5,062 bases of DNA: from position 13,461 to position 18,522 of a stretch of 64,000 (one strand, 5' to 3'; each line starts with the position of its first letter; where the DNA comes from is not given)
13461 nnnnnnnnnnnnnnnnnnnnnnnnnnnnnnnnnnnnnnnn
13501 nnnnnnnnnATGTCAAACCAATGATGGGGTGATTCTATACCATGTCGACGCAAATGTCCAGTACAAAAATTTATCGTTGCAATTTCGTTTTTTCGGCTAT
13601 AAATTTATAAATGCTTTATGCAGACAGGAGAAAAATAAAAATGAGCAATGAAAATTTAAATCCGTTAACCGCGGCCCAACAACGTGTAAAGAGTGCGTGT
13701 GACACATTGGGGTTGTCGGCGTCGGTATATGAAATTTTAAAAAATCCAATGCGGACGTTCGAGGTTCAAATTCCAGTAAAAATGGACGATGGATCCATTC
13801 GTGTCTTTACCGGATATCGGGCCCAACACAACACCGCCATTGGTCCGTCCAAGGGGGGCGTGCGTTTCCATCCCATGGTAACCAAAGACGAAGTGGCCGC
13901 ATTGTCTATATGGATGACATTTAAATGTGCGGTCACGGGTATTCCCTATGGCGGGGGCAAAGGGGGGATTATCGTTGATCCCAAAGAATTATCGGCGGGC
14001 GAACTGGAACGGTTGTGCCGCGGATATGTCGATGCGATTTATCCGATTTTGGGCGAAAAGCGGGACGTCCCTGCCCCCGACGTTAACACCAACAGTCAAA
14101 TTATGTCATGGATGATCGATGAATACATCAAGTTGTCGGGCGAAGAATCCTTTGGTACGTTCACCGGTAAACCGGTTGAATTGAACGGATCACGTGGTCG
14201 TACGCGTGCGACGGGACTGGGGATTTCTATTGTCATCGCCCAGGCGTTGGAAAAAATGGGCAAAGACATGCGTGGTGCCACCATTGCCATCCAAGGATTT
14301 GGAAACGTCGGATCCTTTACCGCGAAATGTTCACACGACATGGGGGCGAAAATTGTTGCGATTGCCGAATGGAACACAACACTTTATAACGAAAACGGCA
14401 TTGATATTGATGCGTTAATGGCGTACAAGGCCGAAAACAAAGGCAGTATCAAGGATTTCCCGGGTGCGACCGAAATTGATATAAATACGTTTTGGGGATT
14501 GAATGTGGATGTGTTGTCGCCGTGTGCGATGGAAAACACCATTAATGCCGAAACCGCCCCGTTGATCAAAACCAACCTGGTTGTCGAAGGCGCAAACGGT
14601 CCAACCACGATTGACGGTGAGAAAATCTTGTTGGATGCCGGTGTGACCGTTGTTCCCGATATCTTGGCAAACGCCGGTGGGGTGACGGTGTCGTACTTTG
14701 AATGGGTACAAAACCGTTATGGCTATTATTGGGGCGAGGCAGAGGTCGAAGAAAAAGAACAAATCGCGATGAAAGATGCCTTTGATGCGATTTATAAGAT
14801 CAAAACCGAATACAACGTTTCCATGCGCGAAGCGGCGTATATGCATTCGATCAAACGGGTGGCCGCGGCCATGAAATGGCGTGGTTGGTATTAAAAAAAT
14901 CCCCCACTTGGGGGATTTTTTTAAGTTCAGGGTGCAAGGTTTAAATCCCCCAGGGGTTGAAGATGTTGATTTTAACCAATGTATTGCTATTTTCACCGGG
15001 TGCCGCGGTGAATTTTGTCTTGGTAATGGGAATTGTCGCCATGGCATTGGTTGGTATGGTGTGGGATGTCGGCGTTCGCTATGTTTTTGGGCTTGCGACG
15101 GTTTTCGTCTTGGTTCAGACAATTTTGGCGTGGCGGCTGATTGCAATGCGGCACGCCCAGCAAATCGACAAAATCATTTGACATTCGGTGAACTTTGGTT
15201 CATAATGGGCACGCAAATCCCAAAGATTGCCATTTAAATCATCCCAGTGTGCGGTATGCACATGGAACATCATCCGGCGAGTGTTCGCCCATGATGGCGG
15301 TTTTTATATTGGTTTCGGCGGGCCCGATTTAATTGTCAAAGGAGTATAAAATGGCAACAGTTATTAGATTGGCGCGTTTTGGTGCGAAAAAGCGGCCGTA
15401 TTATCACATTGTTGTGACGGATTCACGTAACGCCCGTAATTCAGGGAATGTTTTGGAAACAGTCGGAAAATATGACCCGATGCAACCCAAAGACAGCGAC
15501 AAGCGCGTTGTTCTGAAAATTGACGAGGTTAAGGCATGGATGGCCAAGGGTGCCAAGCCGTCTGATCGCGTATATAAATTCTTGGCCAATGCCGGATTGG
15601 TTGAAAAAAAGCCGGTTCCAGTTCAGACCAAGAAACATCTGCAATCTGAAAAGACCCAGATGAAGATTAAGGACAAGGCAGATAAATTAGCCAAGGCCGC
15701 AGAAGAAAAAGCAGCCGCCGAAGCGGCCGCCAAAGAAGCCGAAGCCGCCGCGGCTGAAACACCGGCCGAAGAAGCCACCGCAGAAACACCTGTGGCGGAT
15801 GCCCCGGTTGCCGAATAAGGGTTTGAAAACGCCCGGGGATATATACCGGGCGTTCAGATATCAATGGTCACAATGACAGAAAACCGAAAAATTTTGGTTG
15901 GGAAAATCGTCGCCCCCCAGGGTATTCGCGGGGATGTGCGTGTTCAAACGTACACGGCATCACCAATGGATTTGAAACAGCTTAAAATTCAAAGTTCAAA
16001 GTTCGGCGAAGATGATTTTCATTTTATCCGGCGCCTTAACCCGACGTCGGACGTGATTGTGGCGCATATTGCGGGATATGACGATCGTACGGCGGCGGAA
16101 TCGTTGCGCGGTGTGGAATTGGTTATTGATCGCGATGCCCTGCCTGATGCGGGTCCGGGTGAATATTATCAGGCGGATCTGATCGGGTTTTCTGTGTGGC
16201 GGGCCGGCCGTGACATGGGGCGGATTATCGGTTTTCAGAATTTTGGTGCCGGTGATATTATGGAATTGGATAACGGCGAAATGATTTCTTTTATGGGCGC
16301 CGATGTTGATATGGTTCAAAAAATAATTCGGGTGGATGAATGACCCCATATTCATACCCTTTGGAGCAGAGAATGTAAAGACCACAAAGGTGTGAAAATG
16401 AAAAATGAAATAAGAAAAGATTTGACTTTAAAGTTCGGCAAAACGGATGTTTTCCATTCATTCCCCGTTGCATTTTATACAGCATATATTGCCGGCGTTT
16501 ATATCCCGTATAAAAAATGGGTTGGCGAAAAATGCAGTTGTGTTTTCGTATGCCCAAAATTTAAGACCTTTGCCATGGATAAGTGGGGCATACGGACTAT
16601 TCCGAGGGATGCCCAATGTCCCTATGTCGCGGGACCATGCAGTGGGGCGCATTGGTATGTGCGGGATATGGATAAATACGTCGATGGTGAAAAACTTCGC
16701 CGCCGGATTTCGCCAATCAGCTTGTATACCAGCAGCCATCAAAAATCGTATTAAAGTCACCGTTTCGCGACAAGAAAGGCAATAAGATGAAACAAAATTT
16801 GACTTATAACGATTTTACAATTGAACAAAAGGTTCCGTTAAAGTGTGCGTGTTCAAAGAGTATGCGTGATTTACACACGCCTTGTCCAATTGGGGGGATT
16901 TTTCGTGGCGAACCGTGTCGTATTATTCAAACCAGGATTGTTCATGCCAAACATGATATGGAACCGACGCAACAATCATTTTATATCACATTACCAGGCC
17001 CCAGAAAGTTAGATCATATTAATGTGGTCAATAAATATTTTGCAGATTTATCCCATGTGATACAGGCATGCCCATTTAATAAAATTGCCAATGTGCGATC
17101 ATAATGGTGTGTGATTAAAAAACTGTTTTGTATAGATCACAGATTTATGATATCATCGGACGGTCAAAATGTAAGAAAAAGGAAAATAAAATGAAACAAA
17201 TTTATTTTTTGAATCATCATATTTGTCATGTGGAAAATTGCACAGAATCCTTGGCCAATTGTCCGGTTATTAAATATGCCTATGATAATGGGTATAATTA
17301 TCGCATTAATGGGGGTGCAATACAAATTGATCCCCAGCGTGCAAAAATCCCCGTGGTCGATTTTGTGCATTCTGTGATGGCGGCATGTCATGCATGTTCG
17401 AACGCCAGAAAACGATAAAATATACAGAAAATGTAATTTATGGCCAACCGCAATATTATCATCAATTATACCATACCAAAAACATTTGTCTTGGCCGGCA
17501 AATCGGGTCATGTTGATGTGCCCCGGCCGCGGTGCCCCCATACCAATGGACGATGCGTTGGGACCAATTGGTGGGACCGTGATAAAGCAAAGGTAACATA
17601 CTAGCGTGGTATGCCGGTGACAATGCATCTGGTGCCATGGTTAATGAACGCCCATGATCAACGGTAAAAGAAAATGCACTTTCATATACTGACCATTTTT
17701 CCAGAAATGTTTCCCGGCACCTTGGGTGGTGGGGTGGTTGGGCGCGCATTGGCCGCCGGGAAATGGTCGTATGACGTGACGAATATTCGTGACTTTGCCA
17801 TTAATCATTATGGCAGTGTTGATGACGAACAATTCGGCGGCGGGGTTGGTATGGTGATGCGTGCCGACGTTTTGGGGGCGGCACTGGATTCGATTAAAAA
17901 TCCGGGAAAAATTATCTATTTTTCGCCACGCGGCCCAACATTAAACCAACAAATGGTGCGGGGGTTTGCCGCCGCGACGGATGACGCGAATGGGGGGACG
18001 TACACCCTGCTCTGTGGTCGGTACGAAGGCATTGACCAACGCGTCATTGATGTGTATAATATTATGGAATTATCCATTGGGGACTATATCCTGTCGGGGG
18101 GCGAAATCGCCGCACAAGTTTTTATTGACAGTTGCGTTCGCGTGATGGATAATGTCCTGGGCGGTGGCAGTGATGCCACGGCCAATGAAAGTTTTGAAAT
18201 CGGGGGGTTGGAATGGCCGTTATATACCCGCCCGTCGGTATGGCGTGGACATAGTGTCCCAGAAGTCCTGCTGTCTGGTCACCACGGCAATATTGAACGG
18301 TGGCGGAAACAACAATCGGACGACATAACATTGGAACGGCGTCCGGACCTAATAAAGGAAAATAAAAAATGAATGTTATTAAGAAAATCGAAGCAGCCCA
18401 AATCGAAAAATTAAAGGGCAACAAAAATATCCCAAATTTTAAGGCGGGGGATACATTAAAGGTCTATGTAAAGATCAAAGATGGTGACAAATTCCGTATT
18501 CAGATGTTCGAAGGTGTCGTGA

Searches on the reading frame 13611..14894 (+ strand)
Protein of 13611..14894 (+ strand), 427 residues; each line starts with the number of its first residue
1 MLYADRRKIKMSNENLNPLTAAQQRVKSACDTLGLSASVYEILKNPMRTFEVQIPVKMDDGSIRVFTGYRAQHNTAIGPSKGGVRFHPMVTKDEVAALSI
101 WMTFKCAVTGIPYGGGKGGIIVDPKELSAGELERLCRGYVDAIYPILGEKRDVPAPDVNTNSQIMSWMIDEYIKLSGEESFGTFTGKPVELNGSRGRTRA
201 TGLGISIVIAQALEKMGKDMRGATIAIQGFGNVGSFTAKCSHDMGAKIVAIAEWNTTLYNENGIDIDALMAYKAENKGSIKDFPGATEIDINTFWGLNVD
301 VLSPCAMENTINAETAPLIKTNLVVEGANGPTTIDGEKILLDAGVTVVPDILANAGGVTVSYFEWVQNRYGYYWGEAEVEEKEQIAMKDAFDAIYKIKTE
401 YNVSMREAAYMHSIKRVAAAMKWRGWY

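Call 36: find_encoding_contigs(protein=window:13611-14894:+, flank=10000, max_places=1)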
Protein window:13611-14894:+ (427 aa): no gene with exactly this product is on record in the collection.

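Call 38: search_protein_families(library=pfam, proteins=[window:13611-14894:+], max_evalue=0.001)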
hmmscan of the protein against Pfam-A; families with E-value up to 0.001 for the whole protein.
window:13611-14894:+ (427 aa): 3 families
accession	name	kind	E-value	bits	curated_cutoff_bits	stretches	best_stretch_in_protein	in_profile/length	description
PF00208.27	ELFV_dehydrog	-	3.6e-76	256.5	23.4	1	193-425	2-241/241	Glutamate/Leucine/Phenylalanine/Valine dehydrogenase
PF02812.23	ELFV_dehydrog_N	-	2.2e-58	196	25.3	1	46-172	1-127/129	Glu/Leu/Phe/Val dehydrogenase, dimerisation domain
PF02826.25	2-Hacid_dh_C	-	0.00029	20.7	25.1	1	214-256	28-70/178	D-isomer specific 2-hydroxyacid dehydrogenase, NAD binding domain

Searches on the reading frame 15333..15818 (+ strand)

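Call 38: search_protein_families(library=pfam, proteins=[window:15333-15818:+], max_evalue=0.001)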
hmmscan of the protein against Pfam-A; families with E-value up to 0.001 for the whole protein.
window:15333-15818:+ (161 aa): 1 family
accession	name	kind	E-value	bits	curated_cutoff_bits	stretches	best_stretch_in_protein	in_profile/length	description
PF00886.24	Ribosomal_S16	-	2.7e-22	78.9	27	1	15-77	1-62/62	Ribosomal protein S16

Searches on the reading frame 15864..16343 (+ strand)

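Call 38: search_protein_families(library=pfam, proteins=[window:15864-16343:+], max_evalue=0.001)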
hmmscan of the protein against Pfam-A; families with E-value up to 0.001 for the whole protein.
window:15864-16343:+ (159 aa): 1 family
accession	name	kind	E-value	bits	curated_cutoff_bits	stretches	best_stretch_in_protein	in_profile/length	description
PF01782.24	RimM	-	2.9e-15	56.7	23.5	1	12-91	2-83/84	RimM N-terminal domain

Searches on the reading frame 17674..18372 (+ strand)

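Call 38: search_protein_families(library=pfam, proteins=[window:17674-18372:+], max_evalue=0.001)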
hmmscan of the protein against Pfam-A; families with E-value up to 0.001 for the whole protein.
window:17674-18372:+ (232 aa): 1 family
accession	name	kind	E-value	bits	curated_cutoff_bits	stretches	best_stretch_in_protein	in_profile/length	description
PF01746.26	tRNA_m1G_MT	-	1.2e-37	130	27.3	1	23-224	2-195/195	tRNA (Guanine-1)-methyltransferase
